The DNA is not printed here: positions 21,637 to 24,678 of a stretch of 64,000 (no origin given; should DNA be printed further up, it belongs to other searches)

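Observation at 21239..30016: Two paralogous ECF sigma / giant beta-propeller membrane protein pairs convergently flank amt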

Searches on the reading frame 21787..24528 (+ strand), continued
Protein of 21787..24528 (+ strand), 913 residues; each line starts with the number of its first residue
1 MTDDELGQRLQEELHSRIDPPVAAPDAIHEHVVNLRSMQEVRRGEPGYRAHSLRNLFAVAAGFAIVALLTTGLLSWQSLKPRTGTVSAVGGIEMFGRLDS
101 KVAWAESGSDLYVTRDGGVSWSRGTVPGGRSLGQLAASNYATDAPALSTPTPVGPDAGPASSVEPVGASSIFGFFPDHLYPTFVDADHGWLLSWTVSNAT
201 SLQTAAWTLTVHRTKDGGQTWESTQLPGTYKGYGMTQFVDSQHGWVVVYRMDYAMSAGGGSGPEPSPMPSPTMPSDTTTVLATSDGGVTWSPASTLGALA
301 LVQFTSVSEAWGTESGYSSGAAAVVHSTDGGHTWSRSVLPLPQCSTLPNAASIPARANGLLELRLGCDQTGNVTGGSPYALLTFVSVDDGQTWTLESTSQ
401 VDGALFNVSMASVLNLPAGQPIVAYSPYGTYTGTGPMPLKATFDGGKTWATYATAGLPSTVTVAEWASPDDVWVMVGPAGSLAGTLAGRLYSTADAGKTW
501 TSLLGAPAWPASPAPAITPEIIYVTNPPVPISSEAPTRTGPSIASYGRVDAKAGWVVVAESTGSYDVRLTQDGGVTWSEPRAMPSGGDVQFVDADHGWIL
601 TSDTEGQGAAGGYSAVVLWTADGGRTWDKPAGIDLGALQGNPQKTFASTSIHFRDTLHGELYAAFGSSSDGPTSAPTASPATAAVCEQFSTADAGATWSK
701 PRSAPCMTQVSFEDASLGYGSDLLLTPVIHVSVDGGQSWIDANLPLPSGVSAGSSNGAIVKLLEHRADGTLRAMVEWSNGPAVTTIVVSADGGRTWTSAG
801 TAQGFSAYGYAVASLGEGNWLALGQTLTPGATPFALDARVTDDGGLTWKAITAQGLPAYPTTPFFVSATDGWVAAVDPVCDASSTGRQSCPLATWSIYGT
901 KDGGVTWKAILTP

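Call 53: fold_search(model_id=the predicted structure, library=pdb)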
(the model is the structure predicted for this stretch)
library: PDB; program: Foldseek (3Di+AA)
matches with E <= 10: 733; with E <= 0.001: 204
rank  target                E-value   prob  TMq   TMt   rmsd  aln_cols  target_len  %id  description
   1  5fkq_B                5.3e-14  1.00  0.26  0.30  18.5       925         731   12  Unraveling the first step of xyloglucan degradation by the soil saprophyte Cellvibrio japonicus through the functional (released 2015-11-04)
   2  5fkt_A                2.0e-13  1.00  0.26  0.30  18.8       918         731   13  Unraveling the first step of xyloglucan degradation by the soil saprophyte Cellvibrio japonicus through the functional (released 2015-11-04)
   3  6p2n                  2.1e-13  1.00  0.23  0.26  19.0       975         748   12  Crystal structure of Paenibacillus graminis GH74 (PgGH74) (released 2019-07-31)
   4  5fkq_A                2.3e-13  1.00  0.25  0.30  18.8       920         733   13  Unraveling the first step of xyloglucan degradation by the soil saprophyte Cellvibrio japonicus through the functional (released 2015-11-04)
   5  5fkt_B                4.3e-13  1.00  0.26  0.30  18.7       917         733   13  Unraveling the first step of xyloglucan degradation by the soil saprophyte Cellvibrio japonicus through the functional (released 2015-11-04)
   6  5fkr                  1.4e-12  1.00  0.26  0.30  18.6       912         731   13  Unraveling the first step of xyloglucan degradation by the soil saprophyte Cellvibrio japonicus through the functional a (released 2015-11-25)
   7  7kn8_B                2.3e-12  1.00  0.23  0.27  17.6       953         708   12  Crystal structure of the GH74 xyloglucanase from Xanthomonas campestris (Xcc1752) (released 2021-05-26)
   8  2cn2_A                2.4e-12  1.00  0.17  0.22  26.2       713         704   14  Crystal Structures of Clostridium thermocellum Xyloglucanase (released 2006-05-22)
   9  6p2l_A                1.6e-11  1.00  0.27  0.33  13.1       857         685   11  Crystal structure of Niastella koreensis GH74 (NkGH74) enzyme (released 2019-07-31)
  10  7kn8_A                1.9e-11  1.00  0.24  0.28  17.7       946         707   12  Crystal structure of the GH74 xyloglucanase from Xanthomonas campestris (Xcc1752) (released 2021-05-26)
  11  4n7e_A                4.2e-11  1.00  0.17  0.21  22.1       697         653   13  Crystal structure of the Vps10p domain of human sortilin/NTS3 in complex with AF38469 (released 2014-01-22)
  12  5mri_A                4.6e-11  1.00  0.19  0.24  22.7       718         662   11  Crystal structure of the Vps10p domain of human sortilin/NTS3 in complex with Triazolone 18 (released 2017-05-17)
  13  8t8s_B                9.5e-11  1.00  0.19  0.25  22.5       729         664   10  Sortilin-PGRN peptide complex (released 2024-06-26)
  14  3wsy_A                1.2e-10  1.00  0.16  0.20  22.4       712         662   13  SorLA Vps10p domain in complex with its own propeptide fragment (released 2015-02-04)
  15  5nmr_A                1.6e-10  1.00  0.14  0.21  23.2       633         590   15  Monomeric mouse Sortilin extracellular domain (released 2017-12-06)
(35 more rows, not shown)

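Call 54: find_related_loci(query=A2, collection=metagenome_contigs, flank=3000)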
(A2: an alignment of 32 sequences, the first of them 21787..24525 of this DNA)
Query A2 (913 aa) in metagenome_contigs; peptide patterns used: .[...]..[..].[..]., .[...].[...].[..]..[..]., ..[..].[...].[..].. (x = any residue, [..] = any of these).
600 stretches matched a pattern (row limit reached: there are more); 209 encode a relative of the query (tblastn E <= 1e-3); the best 80 are kept; 80 distinct loci.
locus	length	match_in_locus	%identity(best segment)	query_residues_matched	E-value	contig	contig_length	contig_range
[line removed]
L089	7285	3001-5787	40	1-913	1e-169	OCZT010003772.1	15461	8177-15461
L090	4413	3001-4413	38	1-857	7e-73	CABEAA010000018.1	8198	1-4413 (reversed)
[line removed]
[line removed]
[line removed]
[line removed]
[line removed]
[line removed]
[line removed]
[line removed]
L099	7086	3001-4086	26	203-907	2e-15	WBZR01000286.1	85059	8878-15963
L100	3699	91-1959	23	105-913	3e-15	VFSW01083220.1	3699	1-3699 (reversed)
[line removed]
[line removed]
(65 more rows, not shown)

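Call 65: find_encoding_contigs(protein=P0001, flank=8000, max_places=2)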
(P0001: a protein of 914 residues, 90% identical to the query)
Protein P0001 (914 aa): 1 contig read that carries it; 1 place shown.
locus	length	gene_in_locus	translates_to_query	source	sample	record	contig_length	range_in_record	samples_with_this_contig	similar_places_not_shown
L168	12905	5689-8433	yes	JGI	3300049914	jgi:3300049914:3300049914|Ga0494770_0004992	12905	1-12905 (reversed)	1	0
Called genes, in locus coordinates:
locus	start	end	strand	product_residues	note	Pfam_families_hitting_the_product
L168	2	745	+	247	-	?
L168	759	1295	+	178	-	PF01316:Arg_repressor, PF02863:Arg_repressor_C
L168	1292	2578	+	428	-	PF00764:Arginosuc_synth, PF20979:Arginosuc_syn_C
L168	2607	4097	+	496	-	PF13185:GAF_2, PF01590:GAF, PF13492:GAF_3, PF00512:HisKA, PF02518:HATPase_c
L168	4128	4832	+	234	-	PF00072:Response_reg, PF00486:Trans_reg_C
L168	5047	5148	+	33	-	-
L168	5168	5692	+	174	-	PF04542:Sigma70_r2, PF08281:Sigma70_r4_2, PF04545:Sigma70_r4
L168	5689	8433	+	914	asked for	PF14870:PSII_BNR (faint), PF02012:BNR (faint), PF15902:Sortilin-Vps10 (faint), PF24316:Tli3 (faint), PF13088:BNR_2 (weak)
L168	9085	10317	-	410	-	PF00909:Ammonium_transp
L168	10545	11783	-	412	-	PF00909:Ammonium_transp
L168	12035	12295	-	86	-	-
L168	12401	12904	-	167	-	PF14698:ASL_C2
